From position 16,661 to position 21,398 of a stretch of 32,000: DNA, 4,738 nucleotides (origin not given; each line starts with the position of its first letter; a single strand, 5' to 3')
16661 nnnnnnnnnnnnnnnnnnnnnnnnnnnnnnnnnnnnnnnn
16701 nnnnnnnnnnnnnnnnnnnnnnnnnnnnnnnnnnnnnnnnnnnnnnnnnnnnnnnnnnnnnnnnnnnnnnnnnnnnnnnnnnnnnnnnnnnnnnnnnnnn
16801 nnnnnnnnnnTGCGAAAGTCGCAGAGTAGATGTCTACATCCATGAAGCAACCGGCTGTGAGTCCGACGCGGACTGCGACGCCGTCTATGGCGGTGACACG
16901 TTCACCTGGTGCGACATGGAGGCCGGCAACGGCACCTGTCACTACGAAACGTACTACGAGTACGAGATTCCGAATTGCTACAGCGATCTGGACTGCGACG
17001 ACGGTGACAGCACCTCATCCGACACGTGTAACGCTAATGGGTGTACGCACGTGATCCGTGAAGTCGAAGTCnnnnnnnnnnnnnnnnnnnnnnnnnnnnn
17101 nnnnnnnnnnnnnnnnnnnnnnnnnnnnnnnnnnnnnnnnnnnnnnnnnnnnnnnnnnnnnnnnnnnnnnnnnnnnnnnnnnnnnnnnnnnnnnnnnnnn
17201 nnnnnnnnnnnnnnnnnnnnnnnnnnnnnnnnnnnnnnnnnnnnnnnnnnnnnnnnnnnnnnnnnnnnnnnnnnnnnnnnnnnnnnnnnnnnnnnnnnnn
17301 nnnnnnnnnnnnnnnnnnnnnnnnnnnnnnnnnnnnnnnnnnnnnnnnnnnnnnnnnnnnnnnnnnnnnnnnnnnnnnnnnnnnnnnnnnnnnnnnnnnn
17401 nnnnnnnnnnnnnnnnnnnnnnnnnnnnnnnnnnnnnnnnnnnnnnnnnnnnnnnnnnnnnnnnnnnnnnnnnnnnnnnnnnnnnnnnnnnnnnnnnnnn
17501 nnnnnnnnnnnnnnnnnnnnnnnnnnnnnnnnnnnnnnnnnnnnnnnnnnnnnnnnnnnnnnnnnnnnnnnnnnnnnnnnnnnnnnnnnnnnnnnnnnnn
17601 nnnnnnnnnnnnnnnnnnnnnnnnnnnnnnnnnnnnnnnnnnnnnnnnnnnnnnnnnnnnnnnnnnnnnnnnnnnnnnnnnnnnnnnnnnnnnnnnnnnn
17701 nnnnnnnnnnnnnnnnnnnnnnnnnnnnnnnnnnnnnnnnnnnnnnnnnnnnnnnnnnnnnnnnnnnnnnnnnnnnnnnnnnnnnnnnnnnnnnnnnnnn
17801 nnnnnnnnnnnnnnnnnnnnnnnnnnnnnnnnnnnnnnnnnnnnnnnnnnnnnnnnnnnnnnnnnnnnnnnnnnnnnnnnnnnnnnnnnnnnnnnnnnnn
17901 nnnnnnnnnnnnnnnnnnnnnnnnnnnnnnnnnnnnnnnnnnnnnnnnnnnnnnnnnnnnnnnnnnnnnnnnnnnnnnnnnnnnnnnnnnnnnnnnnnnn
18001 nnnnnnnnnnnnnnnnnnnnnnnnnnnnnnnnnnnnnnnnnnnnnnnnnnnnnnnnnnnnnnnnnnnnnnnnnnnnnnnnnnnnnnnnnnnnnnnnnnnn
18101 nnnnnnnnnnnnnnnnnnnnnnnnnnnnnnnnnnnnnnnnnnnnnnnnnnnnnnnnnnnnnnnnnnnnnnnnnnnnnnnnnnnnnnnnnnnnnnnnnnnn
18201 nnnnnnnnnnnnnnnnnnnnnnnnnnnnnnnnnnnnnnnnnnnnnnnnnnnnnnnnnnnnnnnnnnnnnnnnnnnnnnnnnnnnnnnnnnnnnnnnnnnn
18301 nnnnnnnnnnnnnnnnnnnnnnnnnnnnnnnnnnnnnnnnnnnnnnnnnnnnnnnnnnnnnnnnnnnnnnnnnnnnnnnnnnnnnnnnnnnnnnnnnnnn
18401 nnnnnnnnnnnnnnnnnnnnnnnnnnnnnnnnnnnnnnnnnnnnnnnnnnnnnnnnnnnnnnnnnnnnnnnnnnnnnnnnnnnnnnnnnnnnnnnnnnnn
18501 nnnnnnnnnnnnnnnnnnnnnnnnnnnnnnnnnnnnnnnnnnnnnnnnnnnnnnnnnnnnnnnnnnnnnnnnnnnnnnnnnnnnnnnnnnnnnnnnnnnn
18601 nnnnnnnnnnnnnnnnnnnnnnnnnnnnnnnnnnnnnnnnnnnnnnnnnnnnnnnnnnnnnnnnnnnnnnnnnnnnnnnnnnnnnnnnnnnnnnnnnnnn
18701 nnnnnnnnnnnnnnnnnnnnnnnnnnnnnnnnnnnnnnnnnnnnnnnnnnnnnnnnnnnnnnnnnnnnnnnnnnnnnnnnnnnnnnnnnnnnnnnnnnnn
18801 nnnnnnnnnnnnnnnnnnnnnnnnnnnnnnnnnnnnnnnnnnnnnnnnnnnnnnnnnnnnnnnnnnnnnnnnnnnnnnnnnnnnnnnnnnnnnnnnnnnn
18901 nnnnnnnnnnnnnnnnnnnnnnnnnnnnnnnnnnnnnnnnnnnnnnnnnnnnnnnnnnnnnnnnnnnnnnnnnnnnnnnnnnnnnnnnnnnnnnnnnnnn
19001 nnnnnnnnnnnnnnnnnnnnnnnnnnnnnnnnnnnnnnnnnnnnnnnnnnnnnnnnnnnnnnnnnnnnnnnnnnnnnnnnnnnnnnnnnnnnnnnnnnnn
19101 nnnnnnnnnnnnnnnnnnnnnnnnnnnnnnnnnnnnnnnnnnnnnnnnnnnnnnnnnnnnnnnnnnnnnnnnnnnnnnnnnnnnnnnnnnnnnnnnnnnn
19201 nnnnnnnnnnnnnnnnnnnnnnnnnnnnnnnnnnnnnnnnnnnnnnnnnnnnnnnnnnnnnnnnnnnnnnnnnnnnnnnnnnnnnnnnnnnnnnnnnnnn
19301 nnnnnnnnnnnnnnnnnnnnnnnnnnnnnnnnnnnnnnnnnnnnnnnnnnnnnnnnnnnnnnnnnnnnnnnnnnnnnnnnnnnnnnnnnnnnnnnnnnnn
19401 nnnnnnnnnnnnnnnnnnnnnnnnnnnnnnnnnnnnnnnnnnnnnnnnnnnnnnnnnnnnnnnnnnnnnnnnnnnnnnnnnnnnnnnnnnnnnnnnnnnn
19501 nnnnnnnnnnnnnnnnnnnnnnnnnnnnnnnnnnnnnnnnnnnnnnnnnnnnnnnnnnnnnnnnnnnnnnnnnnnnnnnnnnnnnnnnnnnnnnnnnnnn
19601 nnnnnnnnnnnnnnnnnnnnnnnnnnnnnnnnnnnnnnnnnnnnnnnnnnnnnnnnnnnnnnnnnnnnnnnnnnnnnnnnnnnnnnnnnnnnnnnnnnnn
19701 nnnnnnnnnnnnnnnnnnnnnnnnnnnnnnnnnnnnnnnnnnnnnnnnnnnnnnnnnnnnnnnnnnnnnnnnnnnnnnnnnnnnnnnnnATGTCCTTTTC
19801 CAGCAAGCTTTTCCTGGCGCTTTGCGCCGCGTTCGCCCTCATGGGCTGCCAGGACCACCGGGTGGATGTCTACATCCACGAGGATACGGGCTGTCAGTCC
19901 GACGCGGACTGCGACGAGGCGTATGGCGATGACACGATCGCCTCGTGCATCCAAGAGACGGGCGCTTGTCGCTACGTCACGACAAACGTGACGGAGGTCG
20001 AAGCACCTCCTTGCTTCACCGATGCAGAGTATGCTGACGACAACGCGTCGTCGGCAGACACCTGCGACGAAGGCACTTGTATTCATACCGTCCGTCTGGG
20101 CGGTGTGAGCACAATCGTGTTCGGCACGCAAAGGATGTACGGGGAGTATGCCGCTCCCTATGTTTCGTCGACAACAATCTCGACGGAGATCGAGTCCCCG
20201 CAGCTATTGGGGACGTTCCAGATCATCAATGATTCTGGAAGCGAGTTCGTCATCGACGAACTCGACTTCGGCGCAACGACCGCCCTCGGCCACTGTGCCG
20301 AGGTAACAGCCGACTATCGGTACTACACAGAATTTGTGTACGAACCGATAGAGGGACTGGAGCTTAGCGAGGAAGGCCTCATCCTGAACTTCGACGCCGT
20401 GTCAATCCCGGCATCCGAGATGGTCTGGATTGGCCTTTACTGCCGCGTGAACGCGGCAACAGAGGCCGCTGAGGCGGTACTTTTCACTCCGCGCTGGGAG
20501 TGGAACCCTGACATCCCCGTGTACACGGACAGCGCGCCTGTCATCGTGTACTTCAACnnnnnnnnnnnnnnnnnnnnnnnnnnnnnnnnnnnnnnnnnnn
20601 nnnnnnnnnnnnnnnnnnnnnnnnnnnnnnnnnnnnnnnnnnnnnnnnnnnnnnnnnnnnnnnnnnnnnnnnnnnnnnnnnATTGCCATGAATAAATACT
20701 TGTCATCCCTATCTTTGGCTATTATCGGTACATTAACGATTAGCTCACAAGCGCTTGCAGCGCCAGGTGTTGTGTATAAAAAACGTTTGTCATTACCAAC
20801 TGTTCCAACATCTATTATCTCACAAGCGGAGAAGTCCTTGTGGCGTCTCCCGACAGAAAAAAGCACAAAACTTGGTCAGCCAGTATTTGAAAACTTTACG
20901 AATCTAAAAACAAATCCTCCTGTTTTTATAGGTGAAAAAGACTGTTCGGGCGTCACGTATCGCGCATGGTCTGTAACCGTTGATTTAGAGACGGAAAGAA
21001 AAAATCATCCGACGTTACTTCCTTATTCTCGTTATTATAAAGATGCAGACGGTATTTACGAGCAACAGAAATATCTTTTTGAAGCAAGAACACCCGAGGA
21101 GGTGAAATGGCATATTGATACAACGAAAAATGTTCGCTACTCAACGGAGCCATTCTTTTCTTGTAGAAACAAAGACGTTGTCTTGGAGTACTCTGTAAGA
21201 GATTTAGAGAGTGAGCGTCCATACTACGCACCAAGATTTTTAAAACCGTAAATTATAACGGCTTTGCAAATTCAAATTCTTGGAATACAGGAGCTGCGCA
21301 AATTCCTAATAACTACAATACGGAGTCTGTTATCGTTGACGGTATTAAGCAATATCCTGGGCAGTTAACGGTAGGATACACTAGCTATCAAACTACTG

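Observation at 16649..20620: GC-rich island carrying a tandem array of three divergent lipoprotein-like paralogues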

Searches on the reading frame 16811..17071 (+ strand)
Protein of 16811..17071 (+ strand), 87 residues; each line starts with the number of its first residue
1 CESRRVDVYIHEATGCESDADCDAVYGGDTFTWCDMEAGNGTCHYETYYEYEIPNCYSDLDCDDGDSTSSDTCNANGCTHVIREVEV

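Call 69: search_solved_structures(query=A6, max_evalue=10, show_alignments=2)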
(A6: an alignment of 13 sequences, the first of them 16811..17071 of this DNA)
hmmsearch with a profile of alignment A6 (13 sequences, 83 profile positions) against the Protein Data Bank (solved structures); distinct sequences matched with E-value up to 10: 1.
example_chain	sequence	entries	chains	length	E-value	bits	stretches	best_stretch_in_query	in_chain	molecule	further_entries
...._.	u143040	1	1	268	0.12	16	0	4-31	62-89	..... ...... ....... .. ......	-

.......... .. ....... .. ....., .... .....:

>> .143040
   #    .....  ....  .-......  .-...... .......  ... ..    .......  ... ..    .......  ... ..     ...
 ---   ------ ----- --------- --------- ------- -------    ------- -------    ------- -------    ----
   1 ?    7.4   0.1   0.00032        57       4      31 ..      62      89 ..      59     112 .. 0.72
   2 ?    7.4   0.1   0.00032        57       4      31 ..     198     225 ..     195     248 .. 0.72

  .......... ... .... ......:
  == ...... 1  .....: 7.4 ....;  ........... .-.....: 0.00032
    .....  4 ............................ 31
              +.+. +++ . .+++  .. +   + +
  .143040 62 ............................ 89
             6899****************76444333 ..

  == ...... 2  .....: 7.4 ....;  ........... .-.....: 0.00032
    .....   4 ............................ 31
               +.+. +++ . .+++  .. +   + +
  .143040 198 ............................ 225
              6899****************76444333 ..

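Call 70: search_protein_families(library=pfam, alignment_id=A6, max_evalue=10)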
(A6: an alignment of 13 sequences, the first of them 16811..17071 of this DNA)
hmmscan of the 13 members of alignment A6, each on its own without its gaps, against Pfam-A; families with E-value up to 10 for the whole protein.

A. member 1, window:16811-17071:+ (87 aa): 1 family
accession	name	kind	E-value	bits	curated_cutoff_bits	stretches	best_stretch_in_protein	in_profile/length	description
PF00095.26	WAP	-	2.1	9.1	20.8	0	14-23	15-24/41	WAP-type (Whey Acidic Protein) 'four-disulfide core'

B. families by the number of members that match (of 13 scanned): 12 families
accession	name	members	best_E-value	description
PF00095.26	WAP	7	0.35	WAP-type (Whey Acidic Protein) 'four-disulfide core'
PF07127.16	Nodulin_late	5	0.00022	Late nodulin domain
PF00526.23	Dicty_CTDC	4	0.011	Dictyostelium (slime mold) repeat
PF08782.15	c-SKI_SMAD_bind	1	0.041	c-SKI Smad4 binding domain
PF17056.10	KRE1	1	0.09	Killer toxin-resistance protein 1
PF06656.16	Tenui_PVC2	1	0.27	Tenuivirus PVC2 protein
PF11706.13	zf-CGNR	1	0.4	CGNR zinc finger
PF21164.2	Dumpy_DPY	1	1.2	Dumpy, DPY module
PF25543.1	zf-CCCH_tandem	1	1.4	Tandem CCCH zinc finger domains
PF23416.1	DUF7107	1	1.7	Domain of unknown function (DUF7107)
PF00057.23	Ldl_recept_a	1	3.2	Low-density lipoprotein receptor domain class A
PF04706.18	Dickkopf_N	1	7.6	Dickkopf N-terminal cysteine-rich region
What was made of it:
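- On Any curated protein family (Pfam-A, NCBIfam, PHROGs) or solved structure by sequence: The Cys modules alone give only weak compositional hits: Nodulin_late, WAP, Dicty_CTDC (call 70).
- They match nothing known (calls 69, 70), so a disulfide or metal-stabilised stalk is a guess.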

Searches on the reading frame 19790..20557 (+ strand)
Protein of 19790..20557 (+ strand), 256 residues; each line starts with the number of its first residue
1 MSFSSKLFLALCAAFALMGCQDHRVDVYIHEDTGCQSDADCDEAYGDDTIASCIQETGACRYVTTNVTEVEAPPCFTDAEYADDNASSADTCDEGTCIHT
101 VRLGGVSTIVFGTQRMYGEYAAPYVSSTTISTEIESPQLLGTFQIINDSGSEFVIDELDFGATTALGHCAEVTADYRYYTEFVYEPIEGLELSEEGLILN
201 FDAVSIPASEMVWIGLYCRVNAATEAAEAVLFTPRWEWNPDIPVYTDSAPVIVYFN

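Call 6: search_protein_families(library=pfam, max_evalue=1, proteins=[window:19790-20557:+])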
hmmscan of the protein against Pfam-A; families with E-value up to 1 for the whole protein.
window:19790-20557:+ (256 aa): 0 families

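Call 41: search_protein_families(library=ncbifam, max_evalue=1, proteins=[window:19790-20557:+])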
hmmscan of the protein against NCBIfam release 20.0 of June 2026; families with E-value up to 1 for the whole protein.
window:19790-20557:+ (256 aa): 0 families

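Call 46: find_homologous_proteins(query=window:19790-20557:+, max_evalue=0.001)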
Query window:19790-20557:+ (256 aa): 2 proteins with E <= 0.001 among 497 candidates.
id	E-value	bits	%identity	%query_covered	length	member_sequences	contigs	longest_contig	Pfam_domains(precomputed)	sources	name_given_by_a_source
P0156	1.3e-168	577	100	100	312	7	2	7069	-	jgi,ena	-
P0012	7.8e-107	374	67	100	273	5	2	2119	-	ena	-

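Call 61: predict_structure(protein=window:19790-20557:+)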
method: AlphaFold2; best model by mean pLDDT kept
length: 256 residues; sequences in the alignment: 1
mean_pLDDT: 42.5   pTM: 0.37
mean pLDDT of the five models: 42.5, 32.6, 32.1, 29.5, 26.5
residues with pLDDT >= 90: 0; 70-90: 1; 50-70: 91; < 50: 164
segments of 3 or more residues with pLDDT < 50: 1-5, 7-36, 53-136, 222-256
pLDDT, mean of each block of 10 residues (from residue 1): 43 40 25 44 54 43 28 31 34 29 25 25 28 43 54 55 54 63 59 59 60 63 43 32 32 33
secondary structure, 60 per line:
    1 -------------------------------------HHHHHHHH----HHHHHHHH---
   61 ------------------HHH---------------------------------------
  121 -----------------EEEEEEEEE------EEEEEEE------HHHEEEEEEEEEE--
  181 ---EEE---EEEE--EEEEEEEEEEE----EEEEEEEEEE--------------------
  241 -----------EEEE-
elements in order: H38-45 H50-57 E138-146 E153-159 E169-178 E184-186 E190-193 E196-206 E211-220 E252-255
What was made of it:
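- Tried and rejected: The model was too poor to search with (pLDDT 42, call 61).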

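Call 71: search_protein_families(library=phrogs, max_evalue=0.01, proteins=[window:19790-20557:+])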
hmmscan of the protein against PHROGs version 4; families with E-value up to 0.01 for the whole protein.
window:19790-20557:+ (256 aa): 0 families

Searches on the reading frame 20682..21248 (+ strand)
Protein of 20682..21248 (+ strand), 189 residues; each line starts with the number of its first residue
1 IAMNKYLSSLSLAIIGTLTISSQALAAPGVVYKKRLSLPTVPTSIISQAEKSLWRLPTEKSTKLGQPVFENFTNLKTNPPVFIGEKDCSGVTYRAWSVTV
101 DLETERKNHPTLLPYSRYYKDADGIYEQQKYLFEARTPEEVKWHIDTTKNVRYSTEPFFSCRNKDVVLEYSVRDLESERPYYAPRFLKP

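Call 6: search_protein_families(library=pfam, max_evalue=1, proteins=[window:20682-21248:+])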
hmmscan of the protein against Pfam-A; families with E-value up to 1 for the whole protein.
window:20682-21248:+ (189 aa): 1 family
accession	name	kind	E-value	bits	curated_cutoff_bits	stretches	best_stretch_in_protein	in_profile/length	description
PF06440.16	DNA_pol3_theta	-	0.037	14.2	34.6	1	25-48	19-42/70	DNA polymerase III, theta subunit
